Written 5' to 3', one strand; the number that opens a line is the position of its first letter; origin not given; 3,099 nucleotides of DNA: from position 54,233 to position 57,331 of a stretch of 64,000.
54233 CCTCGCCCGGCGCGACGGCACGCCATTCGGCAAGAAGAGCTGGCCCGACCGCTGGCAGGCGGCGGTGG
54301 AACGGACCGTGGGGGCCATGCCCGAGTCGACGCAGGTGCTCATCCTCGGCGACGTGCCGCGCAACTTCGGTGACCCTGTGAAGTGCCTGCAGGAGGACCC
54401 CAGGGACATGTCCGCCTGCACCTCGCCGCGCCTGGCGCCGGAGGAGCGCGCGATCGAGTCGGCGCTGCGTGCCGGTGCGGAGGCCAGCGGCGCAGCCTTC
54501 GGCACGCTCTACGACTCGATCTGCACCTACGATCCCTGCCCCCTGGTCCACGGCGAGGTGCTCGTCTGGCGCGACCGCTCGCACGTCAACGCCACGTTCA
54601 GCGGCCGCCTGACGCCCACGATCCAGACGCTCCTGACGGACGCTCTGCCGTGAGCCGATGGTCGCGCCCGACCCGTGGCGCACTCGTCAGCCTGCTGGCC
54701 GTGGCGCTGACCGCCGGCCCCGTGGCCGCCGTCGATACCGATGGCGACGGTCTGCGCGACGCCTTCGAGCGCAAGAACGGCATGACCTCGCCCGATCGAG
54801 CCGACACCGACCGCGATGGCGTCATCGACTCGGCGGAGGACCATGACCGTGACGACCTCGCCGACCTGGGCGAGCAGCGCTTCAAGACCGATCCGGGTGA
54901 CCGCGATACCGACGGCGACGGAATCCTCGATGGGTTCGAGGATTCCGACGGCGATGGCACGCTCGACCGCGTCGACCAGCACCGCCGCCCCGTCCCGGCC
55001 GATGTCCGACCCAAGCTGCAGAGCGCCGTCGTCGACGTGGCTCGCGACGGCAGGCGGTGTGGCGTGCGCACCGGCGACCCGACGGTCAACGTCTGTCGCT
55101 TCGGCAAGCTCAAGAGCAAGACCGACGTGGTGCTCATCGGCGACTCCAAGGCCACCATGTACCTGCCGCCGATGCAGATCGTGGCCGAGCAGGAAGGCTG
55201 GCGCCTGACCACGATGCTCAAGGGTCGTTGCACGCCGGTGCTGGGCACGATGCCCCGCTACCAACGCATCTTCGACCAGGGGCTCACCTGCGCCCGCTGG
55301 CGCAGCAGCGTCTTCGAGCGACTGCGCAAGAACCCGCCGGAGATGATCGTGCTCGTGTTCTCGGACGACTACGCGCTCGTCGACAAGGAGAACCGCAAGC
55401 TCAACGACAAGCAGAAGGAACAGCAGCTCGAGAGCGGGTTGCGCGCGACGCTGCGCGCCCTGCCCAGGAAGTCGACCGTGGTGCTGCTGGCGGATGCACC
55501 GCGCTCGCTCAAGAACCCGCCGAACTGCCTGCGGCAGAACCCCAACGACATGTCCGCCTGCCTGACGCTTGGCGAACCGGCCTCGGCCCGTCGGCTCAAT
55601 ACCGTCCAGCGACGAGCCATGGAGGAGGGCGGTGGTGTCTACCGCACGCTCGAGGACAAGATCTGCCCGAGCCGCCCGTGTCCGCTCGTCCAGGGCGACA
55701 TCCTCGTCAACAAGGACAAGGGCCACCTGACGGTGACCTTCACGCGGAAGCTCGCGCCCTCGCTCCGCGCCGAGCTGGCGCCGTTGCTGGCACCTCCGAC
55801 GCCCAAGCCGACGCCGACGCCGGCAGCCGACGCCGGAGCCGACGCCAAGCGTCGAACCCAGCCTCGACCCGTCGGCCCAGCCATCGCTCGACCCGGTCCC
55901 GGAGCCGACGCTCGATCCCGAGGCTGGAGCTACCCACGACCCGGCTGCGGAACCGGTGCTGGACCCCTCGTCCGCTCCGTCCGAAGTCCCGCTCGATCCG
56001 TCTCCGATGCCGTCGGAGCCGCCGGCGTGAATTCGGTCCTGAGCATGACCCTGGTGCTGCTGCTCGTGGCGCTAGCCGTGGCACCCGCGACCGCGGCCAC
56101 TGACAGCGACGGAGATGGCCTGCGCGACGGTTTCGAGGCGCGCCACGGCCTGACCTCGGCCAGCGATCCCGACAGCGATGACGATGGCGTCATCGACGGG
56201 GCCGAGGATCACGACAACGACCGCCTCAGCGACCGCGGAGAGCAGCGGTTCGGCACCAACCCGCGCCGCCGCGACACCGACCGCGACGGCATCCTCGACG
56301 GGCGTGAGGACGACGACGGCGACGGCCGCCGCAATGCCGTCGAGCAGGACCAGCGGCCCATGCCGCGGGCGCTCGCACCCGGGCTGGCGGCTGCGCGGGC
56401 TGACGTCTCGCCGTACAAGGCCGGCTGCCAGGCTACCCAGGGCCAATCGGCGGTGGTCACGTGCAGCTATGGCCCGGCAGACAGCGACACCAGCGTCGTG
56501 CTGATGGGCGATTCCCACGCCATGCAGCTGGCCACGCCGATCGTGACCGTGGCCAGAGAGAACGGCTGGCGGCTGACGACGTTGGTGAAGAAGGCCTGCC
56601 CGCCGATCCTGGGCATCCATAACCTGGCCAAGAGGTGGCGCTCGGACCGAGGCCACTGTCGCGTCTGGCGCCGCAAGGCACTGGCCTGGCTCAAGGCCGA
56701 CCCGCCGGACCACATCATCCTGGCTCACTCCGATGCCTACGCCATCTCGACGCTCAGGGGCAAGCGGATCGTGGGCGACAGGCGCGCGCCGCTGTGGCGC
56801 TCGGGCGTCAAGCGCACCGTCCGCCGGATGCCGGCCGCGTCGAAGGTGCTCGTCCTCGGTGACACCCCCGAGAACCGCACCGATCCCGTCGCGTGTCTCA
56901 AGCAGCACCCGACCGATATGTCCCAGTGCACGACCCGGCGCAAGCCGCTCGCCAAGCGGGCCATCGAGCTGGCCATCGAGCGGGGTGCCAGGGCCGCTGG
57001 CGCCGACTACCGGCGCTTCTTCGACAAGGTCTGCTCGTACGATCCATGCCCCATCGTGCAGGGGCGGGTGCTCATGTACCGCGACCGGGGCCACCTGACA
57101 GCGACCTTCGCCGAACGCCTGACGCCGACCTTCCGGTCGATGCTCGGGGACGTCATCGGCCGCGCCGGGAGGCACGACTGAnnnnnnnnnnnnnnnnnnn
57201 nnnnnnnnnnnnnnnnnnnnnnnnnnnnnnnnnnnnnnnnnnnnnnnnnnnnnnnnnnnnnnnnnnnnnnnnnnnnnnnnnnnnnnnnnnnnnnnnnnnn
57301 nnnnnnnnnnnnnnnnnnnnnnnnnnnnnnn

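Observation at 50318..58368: One AT3-SGNH acyltransferase followed by five translationally coupled, secreted TSP3-repeat/SGNH paralogues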

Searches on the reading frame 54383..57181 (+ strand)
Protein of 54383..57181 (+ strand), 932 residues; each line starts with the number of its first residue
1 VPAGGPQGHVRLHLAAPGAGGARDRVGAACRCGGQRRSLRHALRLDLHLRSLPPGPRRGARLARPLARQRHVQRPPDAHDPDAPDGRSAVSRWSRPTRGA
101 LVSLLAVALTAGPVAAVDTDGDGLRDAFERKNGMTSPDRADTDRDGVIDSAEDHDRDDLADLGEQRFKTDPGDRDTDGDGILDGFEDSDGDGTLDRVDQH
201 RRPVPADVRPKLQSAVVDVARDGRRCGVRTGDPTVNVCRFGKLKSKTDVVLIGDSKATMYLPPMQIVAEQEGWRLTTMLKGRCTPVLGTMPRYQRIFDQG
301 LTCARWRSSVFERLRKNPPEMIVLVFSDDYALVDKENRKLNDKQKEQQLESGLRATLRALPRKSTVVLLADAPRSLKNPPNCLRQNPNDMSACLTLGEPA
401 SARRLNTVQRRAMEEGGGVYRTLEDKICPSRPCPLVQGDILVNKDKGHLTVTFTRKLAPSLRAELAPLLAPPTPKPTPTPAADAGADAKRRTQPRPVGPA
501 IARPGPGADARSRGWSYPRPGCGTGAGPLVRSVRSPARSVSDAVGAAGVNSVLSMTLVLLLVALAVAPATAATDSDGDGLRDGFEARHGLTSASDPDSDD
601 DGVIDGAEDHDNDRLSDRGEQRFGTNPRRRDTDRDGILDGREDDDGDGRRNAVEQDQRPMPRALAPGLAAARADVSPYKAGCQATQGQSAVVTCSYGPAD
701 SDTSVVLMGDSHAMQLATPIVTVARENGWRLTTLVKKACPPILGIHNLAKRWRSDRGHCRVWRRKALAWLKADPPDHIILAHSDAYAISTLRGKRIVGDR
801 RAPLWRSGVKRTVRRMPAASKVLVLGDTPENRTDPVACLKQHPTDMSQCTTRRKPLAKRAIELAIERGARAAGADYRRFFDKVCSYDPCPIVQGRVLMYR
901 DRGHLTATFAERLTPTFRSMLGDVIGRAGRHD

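Call 3: search_protein_families(library=pfam, proteins=[window:54383-57181:+], max_evalue=0.1)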
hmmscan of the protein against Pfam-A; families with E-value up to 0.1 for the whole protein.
window:54383-57181:+ (932 aa): 2 families
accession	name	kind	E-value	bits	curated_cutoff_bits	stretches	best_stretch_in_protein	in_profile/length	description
PF19040.6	SGNH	-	3.8e-55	187.7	27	2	690-918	11-247/248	SGNH domain (fused to AT3 domains)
PF18884.5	TSP3_bac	-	2.2e-05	24.7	25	2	574-589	1-16/22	Bacterial TSP3 repeat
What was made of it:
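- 56027..57181 (+): Paralogue P4, 384 aa; VKKACPP and DRGH signatures. PF19040 was scanned on the combined P3+P4 ORF only (187.7 bits over two stretches, call 3).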
